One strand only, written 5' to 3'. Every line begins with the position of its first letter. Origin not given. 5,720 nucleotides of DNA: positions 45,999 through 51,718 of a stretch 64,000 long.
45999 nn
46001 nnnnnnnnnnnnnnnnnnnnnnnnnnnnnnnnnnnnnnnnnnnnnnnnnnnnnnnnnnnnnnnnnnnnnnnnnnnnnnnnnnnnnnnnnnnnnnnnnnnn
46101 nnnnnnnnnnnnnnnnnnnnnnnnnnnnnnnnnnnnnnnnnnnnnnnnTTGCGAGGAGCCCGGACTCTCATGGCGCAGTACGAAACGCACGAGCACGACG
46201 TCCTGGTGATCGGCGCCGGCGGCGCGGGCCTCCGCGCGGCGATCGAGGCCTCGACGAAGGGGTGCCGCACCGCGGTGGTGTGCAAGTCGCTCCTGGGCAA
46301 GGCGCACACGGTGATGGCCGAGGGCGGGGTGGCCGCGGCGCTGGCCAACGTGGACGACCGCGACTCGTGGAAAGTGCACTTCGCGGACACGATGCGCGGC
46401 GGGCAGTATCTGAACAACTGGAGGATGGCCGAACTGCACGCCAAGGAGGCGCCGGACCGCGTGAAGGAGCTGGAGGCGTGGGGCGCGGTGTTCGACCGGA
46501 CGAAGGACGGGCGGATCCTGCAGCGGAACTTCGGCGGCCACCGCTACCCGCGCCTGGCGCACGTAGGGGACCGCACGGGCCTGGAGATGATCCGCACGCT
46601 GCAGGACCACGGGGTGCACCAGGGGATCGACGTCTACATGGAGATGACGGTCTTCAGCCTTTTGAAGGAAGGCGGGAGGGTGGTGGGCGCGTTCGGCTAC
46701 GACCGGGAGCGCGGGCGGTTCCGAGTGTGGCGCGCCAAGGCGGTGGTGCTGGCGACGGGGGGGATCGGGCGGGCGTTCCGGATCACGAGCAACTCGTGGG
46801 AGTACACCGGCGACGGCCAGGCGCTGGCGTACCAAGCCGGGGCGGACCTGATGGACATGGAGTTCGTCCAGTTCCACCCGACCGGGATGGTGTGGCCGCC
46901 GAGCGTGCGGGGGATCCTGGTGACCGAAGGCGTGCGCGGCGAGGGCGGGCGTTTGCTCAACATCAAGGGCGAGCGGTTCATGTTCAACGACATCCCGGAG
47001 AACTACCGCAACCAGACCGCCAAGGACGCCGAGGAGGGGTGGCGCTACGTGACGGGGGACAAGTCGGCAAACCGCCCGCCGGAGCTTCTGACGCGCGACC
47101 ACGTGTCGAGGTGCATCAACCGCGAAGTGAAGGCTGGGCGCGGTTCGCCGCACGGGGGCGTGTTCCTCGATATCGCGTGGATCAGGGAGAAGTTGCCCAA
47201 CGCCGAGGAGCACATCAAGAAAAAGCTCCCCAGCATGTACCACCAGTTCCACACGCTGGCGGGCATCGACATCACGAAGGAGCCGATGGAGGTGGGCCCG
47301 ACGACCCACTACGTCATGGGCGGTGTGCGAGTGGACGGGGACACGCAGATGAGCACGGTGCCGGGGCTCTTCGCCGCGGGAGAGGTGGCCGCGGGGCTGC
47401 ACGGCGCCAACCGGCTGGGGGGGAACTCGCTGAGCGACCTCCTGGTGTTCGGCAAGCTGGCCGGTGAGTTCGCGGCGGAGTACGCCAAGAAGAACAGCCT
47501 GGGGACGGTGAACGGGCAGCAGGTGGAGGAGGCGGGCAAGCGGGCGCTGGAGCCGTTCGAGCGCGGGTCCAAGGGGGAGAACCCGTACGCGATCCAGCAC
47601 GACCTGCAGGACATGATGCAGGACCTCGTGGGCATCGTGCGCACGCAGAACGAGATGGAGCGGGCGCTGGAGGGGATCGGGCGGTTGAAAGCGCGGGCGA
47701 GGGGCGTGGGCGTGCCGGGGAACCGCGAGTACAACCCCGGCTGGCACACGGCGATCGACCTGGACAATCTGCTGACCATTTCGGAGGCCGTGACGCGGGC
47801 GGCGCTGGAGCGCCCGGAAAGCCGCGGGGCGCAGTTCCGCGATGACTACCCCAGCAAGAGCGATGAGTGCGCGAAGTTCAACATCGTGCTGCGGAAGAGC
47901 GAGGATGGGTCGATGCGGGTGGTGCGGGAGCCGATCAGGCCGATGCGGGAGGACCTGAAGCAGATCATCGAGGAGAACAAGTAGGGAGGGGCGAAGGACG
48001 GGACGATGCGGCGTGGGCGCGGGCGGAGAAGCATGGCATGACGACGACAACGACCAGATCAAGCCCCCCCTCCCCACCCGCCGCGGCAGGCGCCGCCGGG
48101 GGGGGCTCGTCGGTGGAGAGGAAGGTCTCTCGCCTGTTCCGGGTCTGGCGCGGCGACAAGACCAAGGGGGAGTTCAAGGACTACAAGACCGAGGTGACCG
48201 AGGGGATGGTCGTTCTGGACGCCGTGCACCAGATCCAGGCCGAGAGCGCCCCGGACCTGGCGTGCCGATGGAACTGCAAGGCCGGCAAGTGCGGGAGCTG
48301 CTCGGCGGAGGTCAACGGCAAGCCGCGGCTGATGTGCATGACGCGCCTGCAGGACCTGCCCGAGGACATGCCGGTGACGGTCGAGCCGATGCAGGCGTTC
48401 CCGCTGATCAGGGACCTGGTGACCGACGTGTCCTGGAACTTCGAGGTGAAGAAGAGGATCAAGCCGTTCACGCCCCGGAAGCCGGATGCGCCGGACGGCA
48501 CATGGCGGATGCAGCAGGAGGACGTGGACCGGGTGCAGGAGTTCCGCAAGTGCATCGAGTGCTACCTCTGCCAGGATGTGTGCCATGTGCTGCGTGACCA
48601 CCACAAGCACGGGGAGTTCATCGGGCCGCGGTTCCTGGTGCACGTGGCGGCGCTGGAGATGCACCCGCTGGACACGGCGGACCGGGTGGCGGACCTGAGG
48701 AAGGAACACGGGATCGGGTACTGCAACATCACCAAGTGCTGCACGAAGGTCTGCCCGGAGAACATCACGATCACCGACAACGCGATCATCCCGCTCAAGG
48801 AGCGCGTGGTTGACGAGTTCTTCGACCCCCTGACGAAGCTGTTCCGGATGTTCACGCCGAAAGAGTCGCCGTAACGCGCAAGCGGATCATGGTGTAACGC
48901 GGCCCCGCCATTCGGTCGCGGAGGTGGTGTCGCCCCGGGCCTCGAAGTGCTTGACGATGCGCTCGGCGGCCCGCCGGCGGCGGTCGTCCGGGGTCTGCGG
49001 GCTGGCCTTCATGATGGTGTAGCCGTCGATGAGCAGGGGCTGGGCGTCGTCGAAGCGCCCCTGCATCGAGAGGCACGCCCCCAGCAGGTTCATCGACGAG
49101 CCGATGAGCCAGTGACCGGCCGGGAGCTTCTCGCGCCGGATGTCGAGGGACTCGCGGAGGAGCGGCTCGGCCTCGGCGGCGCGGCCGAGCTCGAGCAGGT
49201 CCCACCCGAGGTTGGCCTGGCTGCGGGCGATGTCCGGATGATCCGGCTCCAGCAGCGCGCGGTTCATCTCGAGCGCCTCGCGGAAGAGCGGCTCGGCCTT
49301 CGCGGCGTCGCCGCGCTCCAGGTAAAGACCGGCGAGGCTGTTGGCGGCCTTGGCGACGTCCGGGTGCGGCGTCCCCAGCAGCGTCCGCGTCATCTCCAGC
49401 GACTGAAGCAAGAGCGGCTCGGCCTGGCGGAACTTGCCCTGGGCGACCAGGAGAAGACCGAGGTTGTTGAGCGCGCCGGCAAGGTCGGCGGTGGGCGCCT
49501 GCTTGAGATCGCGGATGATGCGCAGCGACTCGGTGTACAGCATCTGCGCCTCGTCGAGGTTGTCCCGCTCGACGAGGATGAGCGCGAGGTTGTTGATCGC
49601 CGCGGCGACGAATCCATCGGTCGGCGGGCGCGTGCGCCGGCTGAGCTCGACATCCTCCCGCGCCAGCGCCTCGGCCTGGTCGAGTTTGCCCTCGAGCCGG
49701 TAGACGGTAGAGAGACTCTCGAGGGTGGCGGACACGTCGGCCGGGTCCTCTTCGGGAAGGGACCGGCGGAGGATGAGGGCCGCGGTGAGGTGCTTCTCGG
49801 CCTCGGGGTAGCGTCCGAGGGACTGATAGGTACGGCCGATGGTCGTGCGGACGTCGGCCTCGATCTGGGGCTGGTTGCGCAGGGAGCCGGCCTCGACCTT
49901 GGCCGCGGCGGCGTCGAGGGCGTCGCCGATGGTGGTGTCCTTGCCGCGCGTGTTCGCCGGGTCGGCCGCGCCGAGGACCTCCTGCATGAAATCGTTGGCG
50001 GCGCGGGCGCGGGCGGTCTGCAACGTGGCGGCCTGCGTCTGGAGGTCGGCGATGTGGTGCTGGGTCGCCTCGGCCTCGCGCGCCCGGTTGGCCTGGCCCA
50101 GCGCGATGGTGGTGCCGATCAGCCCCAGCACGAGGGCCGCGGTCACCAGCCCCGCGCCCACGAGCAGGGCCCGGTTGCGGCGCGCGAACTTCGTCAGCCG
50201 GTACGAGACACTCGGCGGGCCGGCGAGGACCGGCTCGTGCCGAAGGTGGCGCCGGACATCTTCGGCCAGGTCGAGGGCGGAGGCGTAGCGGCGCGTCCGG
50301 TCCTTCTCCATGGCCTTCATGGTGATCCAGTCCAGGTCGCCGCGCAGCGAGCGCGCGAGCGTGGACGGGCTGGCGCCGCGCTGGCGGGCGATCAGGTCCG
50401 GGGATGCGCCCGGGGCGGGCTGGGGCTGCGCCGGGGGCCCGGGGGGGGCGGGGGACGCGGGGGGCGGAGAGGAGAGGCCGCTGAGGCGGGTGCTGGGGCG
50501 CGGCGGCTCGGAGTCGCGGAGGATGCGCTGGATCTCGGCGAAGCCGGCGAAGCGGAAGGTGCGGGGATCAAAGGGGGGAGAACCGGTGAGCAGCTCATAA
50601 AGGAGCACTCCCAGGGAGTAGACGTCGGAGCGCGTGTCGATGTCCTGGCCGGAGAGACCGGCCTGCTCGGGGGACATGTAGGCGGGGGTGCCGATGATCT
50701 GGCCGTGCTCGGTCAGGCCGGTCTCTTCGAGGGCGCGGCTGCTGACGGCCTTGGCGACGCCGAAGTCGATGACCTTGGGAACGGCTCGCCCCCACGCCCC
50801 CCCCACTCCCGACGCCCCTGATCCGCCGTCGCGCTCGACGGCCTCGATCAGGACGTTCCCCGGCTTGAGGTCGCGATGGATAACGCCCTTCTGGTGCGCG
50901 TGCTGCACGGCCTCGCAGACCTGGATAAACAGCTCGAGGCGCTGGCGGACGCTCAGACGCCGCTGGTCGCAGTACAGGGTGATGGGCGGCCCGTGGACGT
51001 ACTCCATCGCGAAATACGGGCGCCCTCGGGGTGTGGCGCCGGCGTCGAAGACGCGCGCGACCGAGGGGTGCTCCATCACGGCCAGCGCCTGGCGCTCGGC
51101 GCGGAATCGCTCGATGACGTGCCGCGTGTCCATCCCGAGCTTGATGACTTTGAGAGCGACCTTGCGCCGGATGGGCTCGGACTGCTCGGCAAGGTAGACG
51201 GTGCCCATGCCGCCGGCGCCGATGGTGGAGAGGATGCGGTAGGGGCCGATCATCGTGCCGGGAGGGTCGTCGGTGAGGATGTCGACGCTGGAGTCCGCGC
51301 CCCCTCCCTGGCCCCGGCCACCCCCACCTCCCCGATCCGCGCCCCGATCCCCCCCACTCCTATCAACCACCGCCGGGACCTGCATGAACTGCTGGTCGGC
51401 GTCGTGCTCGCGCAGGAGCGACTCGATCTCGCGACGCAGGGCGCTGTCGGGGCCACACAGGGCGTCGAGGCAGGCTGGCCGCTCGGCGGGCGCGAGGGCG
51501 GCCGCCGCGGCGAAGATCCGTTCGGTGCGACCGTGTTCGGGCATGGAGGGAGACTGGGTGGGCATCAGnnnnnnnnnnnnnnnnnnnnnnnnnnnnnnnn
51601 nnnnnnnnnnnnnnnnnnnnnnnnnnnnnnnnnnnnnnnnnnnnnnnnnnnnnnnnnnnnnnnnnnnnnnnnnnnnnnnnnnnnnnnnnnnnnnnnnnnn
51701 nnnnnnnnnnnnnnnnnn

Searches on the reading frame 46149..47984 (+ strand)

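Call 92: search_protein_families(library=pfam, proteins=[window:46149-47984:+])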
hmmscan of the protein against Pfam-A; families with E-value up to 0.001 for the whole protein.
window:46149-47984:+ (611 aa): 7 families
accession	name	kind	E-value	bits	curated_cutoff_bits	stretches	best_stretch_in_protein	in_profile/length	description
PF00890.30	FAD_binding_2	-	4.5e-93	313.1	20.4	1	17-428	1-414/414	FAD binding domain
PF02910.25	Succ_DH_flav_C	-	2.4e-24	86.2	20.8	1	484-597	2-117/130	Fumarate reductase flavoprotein C-term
PF07992.20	Pyr_redox_2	-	2.1e-09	37.7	26.1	1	16-213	1-117/291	Pyridine nucleotide-disulphide oxidoreductase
PF03486.20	HI0933_like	-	3.9e-09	36.7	50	0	16-46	1-31/244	HI0933-like protein Rossmann domain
PF01266.30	DAO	-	1.2e-06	28.8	27.9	1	17-205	1-204/353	FAD dependent oxidoreductase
PF01946.23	Thi4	-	0.00032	20.4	26.2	0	12-48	14-51/235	Thi4 family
PF12831.13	FAD_oxidored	-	0.00044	20.1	27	0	17-204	1-145/416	FAD dependent oxidoreductase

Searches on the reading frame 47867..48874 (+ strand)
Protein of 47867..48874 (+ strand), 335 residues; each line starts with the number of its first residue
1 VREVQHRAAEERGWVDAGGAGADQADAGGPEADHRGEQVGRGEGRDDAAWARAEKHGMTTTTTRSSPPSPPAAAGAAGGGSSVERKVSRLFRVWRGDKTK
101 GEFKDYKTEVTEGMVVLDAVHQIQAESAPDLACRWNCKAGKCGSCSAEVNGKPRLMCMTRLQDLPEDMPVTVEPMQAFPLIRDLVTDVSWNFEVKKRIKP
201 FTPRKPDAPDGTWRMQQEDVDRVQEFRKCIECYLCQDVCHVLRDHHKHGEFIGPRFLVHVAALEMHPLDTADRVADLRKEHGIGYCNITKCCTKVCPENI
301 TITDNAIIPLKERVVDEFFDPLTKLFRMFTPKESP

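Call 92: search_protein_families(library=pfam, proteins=[window:47867-48874:+])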
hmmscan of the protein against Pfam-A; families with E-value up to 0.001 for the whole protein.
window:47867-48874:+ (335 aa): 5 families
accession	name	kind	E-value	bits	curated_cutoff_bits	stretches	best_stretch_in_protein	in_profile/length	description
PF13085.11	Fer2_3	-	1.4e-25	89.8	27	1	91-189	2-103/107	2Fe-2S iron-sulfur cluster binding domain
PF13183.11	Fer4_8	-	4e-08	34.1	27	1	226-300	2-68/68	4Fe-4S dicluster domain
PF12838.12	Fer4_7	-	3.4e-05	24.6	27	1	228-300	1-52/52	4Fe-4S dicluster domain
PF13534.11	Fer4_17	-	0.0001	23.2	22.2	1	228-300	1-60/61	4Fe-4S dicluster domain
PF13746.11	Fer4_18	-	0.00022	21.8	27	0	269-304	44-79/114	4Fe-4S dicluster domain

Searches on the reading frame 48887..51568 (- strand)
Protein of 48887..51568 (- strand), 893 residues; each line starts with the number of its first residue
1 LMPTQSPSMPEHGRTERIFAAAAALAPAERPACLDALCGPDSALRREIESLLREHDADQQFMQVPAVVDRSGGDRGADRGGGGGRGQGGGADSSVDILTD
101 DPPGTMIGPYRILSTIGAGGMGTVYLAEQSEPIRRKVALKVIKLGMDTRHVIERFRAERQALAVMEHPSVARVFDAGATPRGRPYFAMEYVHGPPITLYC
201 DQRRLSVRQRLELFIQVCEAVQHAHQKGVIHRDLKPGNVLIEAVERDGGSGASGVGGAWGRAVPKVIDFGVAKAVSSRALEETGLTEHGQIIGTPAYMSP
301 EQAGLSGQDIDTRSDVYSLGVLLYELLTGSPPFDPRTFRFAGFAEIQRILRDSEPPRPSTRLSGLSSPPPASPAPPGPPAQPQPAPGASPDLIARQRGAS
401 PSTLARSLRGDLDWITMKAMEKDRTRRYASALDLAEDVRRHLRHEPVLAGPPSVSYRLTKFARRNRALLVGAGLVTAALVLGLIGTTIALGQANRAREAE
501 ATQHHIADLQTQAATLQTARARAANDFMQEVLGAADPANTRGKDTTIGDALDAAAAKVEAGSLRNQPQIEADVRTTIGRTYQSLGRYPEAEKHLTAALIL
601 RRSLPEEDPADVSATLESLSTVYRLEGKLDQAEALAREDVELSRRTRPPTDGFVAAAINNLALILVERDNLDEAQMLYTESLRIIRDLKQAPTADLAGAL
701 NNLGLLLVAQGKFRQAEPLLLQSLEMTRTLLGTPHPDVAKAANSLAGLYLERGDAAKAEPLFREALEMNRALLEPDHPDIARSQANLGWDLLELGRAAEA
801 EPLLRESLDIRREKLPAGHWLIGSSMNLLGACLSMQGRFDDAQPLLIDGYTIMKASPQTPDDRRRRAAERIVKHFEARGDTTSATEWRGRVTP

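Call 11: search_protein_families(library=pfam, proteins=[window:48887-51568:-])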
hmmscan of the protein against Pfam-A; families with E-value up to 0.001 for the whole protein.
window:48887-51568:- (893 aa): 14 families
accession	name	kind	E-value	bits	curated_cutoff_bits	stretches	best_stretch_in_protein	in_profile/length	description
PF13374.12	TPR_10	-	6.9e-49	163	27.5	3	697-737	2-42/42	Tetratricopeptide repeat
PF13424.12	TPR_12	-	6.8e-44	148.4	30.1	3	737-813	1-77/77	Tetratricopeptide repeat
PF00069.31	Pkinase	-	4e-40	138.3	31.7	1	110-336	1-203/263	Protein kinase domain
PF07714.23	PK_Tyr_Ser-Thr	-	6e-26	91.7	23.1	1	112-334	3-206/258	Protein tyrosine and serine/threonine kinase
PF24885.1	TPR_NPHP3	-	1.7e-25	90.2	100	3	691-769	93-171/239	Nephrocystin-3 TPR domain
PF00515.34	TPR_1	-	1.6e-17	62.9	27.8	0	572-601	2-31/34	Tetratricopeptide repeat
PF07719.23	TPR_2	-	6.2e-17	60.7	27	0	576-600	6-30/34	Tetratricopeptide repeat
PF13176.12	TPR_7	-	5.4e-15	54.6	27.9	0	699-730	1-32/36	Tetratricopeptide repeat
PF17874.7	TPR_MalT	-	5.7e-15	55.8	45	2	573-691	42-158/336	MalT-like TPR region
PF13181.12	TPR_8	-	9e-14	50.8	25.7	0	739-770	1-32/34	Tetratricopeptide repeat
PF13432.12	TPR_16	-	1.9e-12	47.8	32.7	1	702-767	2-59/65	Tetratricopeptide repeat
PF07721.20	TPR_4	-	5.3e-12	45.6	27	0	781-806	1-26/26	Tetratricopeptide repeat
PF13431.12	TPR_17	-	3.8e-09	36.6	24.4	0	825-843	15-33/34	Tetratricopeptide repeat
PF14559.12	TPR_19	-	6.4e-06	26.8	25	0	707-770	1-56/68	Tetratricopeptide repeat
